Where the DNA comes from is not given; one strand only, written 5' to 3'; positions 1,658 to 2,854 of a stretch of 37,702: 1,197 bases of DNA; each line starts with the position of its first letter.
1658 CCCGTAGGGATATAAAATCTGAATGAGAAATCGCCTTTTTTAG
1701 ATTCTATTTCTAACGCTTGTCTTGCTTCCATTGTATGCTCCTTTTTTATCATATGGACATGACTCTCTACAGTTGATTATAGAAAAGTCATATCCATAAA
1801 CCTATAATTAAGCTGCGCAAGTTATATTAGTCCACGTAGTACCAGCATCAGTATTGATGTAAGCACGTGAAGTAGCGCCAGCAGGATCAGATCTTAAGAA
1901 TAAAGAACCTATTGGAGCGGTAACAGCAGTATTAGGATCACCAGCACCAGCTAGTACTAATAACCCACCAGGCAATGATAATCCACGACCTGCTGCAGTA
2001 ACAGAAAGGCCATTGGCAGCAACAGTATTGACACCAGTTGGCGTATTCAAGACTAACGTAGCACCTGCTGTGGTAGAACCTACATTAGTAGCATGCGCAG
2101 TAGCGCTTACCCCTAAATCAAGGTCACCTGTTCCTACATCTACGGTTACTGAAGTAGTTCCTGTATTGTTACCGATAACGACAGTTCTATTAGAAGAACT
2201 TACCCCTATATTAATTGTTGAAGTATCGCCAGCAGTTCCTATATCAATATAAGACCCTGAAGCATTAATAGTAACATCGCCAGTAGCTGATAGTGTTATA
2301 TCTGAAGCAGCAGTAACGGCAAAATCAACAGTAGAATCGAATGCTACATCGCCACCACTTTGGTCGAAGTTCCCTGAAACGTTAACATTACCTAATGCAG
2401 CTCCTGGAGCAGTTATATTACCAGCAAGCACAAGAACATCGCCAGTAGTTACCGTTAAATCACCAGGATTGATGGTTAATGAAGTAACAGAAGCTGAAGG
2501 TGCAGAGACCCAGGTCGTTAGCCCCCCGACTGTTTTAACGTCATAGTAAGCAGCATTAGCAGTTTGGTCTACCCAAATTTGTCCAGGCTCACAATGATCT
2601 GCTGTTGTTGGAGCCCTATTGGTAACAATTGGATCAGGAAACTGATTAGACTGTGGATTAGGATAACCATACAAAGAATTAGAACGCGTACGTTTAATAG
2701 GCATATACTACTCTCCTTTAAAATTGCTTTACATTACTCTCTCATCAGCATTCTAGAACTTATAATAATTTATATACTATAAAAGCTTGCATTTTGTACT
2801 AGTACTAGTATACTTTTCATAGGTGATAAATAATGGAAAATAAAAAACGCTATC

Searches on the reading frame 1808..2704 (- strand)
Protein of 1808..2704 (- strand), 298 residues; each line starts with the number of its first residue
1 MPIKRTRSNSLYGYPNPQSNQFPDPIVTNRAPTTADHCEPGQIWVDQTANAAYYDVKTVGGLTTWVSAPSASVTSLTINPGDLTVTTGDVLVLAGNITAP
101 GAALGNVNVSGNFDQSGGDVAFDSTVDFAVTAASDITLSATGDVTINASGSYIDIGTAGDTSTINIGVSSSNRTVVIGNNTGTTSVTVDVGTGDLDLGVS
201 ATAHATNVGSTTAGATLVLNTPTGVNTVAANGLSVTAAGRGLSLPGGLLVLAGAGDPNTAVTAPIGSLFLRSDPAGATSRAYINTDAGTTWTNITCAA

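Call 11: search_protein_families(library=phrogs, proteins=[window:1808-2704:-], max_evalue=0.001)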
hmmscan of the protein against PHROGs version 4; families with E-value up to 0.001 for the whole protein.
window:1808-2704:- (298 aa): 0 families

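Call 54: search_protein_families(library=pfam, proteins=[window:1808-2704:-], max_evalue=0.01)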
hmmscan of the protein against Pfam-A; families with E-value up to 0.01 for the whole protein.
window:1808-2704:- (298 aa): 1 family
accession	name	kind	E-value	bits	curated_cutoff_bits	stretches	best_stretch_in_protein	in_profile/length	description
PF10106.14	DUF2345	-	0.0029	17.9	30.7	0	119-157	88-127/151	Uncharacterized protein conserved in bacteria (DUF2345)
